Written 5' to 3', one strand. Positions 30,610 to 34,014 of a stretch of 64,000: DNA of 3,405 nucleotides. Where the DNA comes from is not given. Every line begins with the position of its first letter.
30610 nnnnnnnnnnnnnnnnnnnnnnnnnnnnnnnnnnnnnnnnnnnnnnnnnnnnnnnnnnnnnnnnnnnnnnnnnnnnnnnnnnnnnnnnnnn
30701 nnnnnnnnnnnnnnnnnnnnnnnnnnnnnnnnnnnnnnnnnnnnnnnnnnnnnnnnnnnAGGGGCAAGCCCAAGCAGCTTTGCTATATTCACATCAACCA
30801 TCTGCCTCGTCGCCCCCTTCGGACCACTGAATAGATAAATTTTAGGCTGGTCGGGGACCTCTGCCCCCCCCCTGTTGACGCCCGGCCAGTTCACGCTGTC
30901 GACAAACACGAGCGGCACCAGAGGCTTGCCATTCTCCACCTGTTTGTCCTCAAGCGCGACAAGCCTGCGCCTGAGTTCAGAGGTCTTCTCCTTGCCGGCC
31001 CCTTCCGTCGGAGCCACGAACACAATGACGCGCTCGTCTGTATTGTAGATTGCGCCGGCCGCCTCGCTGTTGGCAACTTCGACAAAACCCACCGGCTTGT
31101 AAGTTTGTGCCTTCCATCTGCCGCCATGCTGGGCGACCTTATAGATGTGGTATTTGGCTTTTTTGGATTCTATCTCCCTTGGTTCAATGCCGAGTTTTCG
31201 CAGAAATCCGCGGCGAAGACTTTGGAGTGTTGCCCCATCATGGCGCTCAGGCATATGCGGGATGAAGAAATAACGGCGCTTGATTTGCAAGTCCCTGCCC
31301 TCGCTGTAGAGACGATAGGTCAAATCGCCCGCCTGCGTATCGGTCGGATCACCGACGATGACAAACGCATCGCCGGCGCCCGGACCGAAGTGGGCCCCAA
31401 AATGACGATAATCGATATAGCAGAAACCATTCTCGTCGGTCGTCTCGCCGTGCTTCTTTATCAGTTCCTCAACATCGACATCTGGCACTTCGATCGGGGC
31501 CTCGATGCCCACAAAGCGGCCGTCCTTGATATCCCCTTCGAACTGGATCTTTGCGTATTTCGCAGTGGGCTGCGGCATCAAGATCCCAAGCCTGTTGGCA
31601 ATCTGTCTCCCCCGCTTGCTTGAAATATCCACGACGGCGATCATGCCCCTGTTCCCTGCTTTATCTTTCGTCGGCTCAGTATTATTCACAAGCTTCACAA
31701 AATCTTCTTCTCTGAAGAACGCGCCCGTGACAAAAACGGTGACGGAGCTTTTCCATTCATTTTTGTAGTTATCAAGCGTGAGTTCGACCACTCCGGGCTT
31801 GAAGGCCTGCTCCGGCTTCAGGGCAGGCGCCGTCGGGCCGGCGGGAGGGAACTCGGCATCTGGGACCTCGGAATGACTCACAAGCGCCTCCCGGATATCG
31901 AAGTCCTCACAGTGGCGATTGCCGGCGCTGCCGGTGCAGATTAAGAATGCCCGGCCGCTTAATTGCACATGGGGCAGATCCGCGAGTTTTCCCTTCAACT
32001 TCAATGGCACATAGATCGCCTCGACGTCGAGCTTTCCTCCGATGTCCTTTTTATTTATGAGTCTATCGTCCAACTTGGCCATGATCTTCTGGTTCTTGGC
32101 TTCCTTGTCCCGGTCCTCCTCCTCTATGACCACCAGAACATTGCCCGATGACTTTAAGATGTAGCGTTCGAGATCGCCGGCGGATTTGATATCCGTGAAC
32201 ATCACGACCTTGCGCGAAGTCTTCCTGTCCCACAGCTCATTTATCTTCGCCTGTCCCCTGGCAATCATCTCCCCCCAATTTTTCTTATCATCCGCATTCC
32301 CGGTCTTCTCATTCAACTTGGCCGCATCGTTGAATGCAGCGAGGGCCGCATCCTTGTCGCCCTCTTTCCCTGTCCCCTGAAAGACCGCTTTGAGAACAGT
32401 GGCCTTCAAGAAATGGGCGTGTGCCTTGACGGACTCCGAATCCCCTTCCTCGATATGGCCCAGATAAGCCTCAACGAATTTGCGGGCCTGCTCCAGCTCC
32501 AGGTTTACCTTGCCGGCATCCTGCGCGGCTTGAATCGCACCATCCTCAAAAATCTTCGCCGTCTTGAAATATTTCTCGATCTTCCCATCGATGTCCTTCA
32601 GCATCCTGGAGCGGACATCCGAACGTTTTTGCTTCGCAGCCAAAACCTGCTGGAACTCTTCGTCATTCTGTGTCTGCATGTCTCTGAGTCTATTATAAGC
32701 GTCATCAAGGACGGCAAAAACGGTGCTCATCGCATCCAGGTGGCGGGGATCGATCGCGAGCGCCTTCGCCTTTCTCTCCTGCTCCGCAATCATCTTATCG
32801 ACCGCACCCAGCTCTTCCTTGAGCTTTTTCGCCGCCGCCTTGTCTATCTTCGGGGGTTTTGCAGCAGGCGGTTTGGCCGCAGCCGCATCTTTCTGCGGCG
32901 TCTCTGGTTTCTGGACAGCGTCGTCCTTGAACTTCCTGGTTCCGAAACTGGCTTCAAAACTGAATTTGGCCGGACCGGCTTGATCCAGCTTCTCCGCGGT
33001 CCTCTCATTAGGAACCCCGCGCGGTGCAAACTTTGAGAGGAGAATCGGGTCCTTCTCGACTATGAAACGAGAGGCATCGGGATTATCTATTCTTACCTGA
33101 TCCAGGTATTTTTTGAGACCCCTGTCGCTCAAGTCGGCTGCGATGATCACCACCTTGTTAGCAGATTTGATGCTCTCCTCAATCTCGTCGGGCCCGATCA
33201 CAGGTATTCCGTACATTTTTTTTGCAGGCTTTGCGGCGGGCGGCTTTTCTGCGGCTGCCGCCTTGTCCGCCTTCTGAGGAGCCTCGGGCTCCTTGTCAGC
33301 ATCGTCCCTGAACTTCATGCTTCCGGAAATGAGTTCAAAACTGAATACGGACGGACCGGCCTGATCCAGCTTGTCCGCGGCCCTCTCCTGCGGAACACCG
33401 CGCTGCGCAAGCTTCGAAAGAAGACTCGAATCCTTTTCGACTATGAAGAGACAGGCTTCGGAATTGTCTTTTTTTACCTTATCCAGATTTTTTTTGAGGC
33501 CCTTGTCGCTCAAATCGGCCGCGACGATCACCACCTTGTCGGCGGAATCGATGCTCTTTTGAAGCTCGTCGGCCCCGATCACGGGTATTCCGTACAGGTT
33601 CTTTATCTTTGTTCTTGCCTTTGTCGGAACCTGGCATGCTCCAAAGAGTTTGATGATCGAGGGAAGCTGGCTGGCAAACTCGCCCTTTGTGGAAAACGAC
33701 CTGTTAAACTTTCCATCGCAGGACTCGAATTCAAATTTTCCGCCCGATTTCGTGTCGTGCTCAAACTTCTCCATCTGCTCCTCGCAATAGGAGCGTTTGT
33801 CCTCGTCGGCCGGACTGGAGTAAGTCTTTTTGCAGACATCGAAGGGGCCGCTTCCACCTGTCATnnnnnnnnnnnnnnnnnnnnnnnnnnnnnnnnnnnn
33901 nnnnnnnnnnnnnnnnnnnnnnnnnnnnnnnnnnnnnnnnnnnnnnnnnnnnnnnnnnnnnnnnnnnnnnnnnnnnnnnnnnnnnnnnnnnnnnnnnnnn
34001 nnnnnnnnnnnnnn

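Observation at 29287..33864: Giant 1525-aa protein of unknown function with duplicated modules and a 110-aa polyproline linker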

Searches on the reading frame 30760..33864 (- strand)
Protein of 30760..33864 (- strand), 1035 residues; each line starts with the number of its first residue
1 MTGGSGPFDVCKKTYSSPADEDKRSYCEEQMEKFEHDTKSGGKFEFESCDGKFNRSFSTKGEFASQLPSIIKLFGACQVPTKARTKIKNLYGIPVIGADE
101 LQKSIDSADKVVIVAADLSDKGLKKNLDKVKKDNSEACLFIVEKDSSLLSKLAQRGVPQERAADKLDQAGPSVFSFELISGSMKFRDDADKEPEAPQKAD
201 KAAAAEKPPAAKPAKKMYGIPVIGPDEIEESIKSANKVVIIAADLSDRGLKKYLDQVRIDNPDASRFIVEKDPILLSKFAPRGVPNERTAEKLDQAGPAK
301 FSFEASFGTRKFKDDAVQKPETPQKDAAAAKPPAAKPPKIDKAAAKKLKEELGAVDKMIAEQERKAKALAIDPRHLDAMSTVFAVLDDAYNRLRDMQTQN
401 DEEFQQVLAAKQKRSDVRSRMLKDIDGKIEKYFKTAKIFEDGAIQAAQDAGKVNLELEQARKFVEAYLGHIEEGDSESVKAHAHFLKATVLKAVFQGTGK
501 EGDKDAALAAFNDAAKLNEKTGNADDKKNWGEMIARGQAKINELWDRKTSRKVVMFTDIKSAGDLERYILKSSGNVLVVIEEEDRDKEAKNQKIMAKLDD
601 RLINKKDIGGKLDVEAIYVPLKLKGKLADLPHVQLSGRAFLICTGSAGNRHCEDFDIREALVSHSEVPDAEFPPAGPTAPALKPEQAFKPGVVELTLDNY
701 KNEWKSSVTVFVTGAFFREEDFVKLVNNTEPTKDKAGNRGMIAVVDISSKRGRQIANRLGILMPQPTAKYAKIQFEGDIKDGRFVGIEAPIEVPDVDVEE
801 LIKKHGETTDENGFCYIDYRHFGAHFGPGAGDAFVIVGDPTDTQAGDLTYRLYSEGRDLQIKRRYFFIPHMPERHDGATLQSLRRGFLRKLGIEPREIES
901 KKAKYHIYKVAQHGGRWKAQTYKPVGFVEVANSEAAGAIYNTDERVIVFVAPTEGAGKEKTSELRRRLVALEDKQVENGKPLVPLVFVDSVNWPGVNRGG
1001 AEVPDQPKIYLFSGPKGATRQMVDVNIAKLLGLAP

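Call 30: search_protein_representatives(protein=window:30760-33864:-)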
Query: 1035 residues. Proteins with E-value up to 0.001 (for the whole library): 10; up to 1e-10: 8; up to 1e-30: 1. The best 10 are listed.
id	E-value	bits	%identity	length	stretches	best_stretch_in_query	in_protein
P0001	0.0e+00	2313.4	100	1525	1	1-1035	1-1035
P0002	9.9e-29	116.8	34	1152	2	692-972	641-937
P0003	1.1e-20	90.2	31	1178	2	744-1035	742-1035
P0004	5.9e-19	84.5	32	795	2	687-1000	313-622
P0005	1.8e-17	79.5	28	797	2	677-977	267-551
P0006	7.4e-15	70.9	28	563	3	206-588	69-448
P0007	2.5e-14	69.1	28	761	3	687-1021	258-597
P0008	8.9e-12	60.7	30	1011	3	675-967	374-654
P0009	3.2e-08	48.9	32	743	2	742-985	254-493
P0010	1.9e-07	46.3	31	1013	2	730-970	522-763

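Call 32: list_cluster_members(proteins=[P0002, P0003, P0004, P0005, P0006, P0007, P0008, P0009, P0010, P0001])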
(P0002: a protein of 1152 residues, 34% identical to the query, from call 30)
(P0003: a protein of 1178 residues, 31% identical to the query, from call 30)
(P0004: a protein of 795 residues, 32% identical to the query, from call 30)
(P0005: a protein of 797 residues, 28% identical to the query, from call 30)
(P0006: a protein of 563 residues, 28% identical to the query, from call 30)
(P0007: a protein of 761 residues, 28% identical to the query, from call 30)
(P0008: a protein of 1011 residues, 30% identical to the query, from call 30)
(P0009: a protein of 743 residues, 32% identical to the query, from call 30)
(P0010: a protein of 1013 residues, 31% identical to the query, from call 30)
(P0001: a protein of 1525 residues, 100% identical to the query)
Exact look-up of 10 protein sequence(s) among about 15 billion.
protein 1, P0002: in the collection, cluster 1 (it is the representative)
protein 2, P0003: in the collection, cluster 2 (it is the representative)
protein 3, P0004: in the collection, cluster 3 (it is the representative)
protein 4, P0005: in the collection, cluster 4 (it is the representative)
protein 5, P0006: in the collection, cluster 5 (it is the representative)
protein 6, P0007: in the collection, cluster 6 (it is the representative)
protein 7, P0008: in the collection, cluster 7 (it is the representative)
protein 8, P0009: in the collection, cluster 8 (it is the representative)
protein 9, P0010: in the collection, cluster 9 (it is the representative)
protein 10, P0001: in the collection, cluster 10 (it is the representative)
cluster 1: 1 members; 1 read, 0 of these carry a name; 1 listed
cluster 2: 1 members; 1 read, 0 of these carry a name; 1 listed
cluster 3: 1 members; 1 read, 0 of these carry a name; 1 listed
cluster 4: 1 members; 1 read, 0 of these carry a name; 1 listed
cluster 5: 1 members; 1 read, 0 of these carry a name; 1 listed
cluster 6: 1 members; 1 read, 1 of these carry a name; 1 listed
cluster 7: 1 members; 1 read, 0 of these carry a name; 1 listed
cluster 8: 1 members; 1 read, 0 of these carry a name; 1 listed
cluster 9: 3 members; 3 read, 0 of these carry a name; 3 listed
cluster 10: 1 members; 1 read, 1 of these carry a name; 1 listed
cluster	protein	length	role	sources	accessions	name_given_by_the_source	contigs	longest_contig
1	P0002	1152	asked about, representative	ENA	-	-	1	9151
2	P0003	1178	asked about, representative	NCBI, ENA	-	-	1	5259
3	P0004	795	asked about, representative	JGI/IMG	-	-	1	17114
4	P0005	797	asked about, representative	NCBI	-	-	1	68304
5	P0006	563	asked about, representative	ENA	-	-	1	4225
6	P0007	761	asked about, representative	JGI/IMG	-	hypothetical protein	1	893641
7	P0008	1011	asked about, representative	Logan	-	-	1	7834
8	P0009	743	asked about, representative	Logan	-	-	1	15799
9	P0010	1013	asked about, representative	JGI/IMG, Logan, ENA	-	-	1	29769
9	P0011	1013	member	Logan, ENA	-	-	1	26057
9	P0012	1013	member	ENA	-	-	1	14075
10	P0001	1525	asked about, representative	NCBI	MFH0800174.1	MAG: hypothetical protein V2A66_08365 [Pseudomonadota bacterium]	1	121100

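Call 33: find_encoding_contigs(protein=P0007, flank=10000, max_places=2)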
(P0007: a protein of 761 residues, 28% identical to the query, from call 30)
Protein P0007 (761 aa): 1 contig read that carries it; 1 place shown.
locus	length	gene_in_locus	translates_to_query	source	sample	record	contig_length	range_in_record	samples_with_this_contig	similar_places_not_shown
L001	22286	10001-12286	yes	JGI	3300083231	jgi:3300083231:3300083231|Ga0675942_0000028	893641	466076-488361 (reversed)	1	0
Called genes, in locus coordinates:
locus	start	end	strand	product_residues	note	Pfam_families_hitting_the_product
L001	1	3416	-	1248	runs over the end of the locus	-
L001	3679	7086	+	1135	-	-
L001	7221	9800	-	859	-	-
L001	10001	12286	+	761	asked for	-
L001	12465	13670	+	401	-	PF08448:PAS_4 (faint), PF00512:HisKA, PF02518:HATPase_c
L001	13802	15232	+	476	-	PF00072:Response_reg, PF00158:Sigma54_activat, PF14532:Sigma54_activ_2, PF07728:AAA_5 (weak), PF25601:AAA_lid_14, PF02954:HTH_8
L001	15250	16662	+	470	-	PF00072:Response_reg, PF00158:Sigma54_activat, PF13191:AAA_16 (faint), PF14532:Sigma54_activ_2, PF07724:AAA_2 (weak), PF07728:AAA_5, PF25601:AAA_lid_14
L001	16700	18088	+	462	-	PF00158:Sigma54_activat, PF14532:Sigma54_activ_2, PF07728:AAA_5 (weak), PF25601:AAA_lid_14, PF02954:HTH_8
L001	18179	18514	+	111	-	PF01740:STAS, PF13466:STAS_2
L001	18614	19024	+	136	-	PF13581:HATPase_c_2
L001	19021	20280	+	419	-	PF01590:GAF, PF13185:GAF_2, PF13492:GAF_3, PF07228:SpoIIE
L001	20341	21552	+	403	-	PF08245:Mur_ligase_M (weak), PF27239:FOL3_C, PF02875:Mur_ligase_C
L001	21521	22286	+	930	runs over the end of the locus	PF02739:5_3_exonuc_N, PF01367:5_3_exonuc, PF01612:DNA_pol_A_exo1, PF22619:DNA_polI_exo1 (weak), PF00476:DNA_pol_A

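Call 34: find_encoding_contigs(protein=P0005, flank=10000, max_places=2)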
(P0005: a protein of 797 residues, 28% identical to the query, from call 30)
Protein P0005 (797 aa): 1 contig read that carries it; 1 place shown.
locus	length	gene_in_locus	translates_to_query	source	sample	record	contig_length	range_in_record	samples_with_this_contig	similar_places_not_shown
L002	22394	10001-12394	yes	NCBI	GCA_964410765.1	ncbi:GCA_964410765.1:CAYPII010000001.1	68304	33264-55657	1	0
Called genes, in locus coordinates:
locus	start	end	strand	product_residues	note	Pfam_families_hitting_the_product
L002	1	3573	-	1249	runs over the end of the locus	-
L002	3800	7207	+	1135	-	-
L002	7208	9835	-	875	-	PF00092:VWA (faint)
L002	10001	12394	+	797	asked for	-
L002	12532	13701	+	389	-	PF08448:PAS_4, PF00512:HisKA, PF02518:HATPase_c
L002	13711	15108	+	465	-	PF00072:Response_reg, PF00158:Sigma54_activat, PF14532:Sigma54_activ_2, PF07728:AAA_5, PF25601:AAA_lid_14, PF02954:HTH_8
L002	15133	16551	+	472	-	PF00072:Response_reg, PF00158:Sigma54_activat, PF13191:AAA_16 (faint), PF14532:Sigma54_activ_2, PF07724:AAA_2, PF07728:AAA_5, PF25601:AAA_lid_14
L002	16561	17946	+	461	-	PF00072:Response_reg (faint), PF00158:Sigma54_activat, PF14532:Sigma54_activ_2, PF07728:AAA_5 (weak), PF25601:AAA_lid_14, PF02954:HTH_8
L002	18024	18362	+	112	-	PF01740:STAS, PF13466:STAS_2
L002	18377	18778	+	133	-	PF13581:HATPase_c_2, PF02518:HATPase_c (weak)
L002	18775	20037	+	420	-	PF01590:GAF, PF13185:GAF_2, PF13492:GAF_3, PF07228:SpoIIE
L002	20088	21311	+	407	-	PF08245:Mur_ligase_M, PF02875:Mur_ligase_C, PF27239:FOL3_C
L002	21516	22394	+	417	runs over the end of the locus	PF02412:TSP_3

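Call 35: find_encoding_contigs(protein=P0010, flank=10000, max_places=2)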
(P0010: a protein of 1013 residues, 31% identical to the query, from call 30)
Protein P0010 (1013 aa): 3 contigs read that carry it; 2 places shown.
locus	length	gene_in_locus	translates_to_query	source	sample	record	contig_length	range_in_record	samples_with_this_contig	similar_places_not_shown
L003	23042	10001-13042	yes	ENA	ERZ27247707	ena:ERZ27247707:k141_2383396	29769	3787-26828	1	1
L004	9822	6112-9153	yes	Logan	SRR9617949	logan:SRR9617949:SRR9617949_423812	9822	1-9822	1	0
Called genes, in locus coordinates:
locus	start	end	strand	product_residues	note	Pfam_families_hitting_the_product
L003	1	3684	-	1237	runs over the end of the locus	-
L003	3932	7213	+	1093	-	-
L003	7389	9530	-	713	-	PF13519:VWA_2 (faint), PF13768:VWA_3 (weak)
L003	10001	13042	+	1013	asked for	-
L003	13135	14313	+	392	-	PF00512:HisKA, PF02518:HATPase_c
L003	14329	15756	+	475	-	PF00072:Response_reg, PF07728:AAA_5 (faint), PF00158:Sigma54_activat, PF14532:Sigma54_activ_2, PF25601:AAA_lid_14, PF02954:HTH_8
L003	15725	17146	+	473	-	PF00072:Response_reg, PF00158:Sigma54_activat, PF13191:AAA_16 (weak), PF14532:Sigma54_activ_2, PF07724:AAA_2, PF07728:AAA_5, PF25601:AAA_lid_14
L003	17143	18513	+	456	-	PF00158:Sigma54_activat, PF14532:Sigma54_activ_2, PF07728:AAA_5, PF25601:AAA_lid_14, PF02954:HTH_8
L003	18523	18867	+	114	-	PF01740:STAS, PF13466:STAS_2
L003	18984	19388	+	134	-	PF13581:HATPase_c_2, PF02518:HATPase_c (weak)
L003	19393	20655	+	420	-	PF01590:GAF, PF13185:GAF_2, PF13492:GAF_3, PF07228:SpoIIE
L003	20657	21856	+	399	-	PF08245:Mur_ligase_M, PF02875:Mur_ligase_C, PF27239:FOL3_C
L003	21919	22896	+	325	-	PF00490:ALAD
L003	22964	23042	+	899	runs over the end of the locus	PF02739:5_3_exonuc_N, PF01367:5_3_exonuc, PF01612:DNA_pol_A_exo1, PF22619:DNA_polI_exo1, PF00476:DNA_pol_A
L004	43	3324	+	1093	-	-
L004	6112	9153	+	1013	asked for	-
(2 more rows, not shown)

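Call 36: find_encoding_contigs(protein=P0004, flank=10000, max_places=2)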
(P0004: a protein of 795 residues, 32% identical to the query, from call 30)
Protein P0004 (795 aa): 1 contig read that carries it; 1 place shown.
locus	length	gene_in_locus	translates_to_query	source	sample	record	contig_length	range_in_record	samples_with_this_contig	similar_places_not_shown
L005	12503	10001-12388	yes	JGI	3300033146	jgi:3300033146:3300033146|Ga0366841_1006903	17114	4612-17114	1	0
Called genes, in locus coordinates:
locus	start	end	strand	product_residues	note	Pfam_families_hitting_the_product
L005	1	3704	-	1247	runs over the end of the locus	-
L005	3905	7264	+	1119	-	-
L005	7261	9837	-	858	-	PF00092:VWA (weak)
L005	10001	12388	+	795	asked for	-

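Call 37: find_encoding_contigs(protein=P0009, flank=10000, max_places=2)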
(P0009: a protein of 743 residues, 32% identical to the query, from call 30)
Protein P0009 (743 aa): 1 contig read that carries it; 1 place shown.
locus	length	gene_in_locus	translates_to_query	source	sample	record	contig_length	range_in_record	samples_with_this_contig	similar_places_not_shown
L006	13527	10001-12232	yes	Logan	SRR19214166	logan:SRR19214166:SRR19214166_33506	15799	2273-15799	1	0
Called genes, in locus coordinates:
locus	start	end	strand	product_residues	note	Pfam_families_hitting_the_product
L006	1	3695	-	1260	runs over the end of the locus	-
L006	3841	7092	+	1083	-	-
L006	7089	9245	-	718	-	-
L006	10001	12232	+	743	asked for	-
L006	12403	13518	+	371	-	-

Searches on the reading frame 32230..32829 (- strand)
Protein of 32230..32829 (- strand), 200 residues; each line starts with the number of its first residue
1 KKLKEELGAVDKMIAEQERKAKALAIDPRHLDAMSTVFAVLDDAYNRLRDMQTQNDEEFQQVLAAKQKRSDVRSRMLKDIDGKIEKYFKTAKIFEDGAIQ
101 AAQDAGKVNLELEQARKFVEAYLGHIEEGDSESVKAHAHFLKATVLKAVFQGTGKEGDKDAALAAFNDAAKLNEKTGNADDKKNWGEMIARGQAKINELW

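Call 60: search_protein_families(library=pfam, proteins=[window:32230-32829:-], max_evalue=10)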
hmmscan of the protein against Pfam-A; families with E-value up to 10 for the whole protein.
window:32230-32829:- (200 aa): 3 families
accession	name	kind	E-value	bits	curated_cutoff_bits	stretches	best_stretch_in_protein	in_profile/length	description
PF10469.15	AKAP7_NLS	-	0.4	10.9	24.4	1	44-154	82-160/208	AKAP7 2'5' RNA ligase-like domain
PF13181.12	TPR_8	-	1.3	9.8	25.7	1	155-175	13-33/34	Tetratricopeptide repeat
PF07719.23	TPR_2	-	1.6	9.5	27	1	155-174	13-32/34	Tetratricopeptide repeat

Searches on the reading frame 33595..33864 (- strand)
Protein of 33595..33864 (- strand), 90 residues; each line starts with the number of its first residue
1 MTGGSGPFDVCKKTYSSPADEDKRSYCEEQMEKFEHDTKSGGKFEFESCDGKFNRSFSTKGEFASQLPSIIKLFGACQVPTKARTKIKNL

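Call 60: search_protein_families(library=pfam, proteins=[window:33595-33864:-], max_evalue=10)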
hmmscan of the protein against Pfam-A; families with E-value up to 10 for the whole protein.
window:33595-33864:- (90 aa): 1 family
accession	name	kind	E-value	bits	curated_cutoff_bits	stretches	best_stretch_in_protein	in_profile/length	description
PF25191.1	DUF7832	-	0.057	14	27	1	20-61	40-82/115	Domain of unknown function (DUF7832)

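Call 107: search_solved_structures(query=A4, max_evalue=10)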
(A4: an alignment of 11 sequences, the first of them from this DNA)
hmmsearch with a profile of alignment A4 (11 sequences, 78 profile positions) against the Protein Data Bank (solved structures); distinct sequences matched with E-value up to 10: 4.
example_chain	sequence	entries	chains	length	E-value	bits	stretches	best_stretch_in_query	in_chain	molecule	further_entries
1knl_A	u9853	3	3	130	0.0058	20.3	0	27-53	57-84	ENDO-1,4-BETA-XYLANASE A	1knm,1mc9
1dtk_A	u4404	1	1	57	0.24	15.1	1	22-61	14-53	DENDROTOXIN K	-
3s4w_A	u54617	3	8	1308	0.28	14.9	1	7-30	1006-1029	Fanconi anemia group I protein homolog | dna repair 1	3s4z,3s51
2ody_E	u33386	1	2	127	0.48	14.2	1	21-62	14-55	Boophilin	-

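Call 108: search_protein_families(library=pfam, alignment_id=A4, max_evalue=1)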
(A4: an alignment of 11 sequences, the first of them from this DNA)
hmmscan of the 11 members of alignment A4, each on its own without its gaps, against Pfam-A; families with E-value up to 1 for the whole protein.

A. member 1, seq(84 aa): 1 family
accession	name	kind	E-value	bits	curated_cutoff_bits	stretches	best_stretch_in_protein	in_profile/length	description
PF25191.1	DUF7832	-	0.049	14.2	27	1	20-61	40-82/115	Domain of unknown function (DUF7832)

B. families by the number of members that match (of 11 scanned): 2 families
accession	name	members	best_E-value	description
PF25191.1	DUF7832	1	0.049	Domain of unknown function (DUF7832)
PF08562.15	Crisp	1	0.19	Crisp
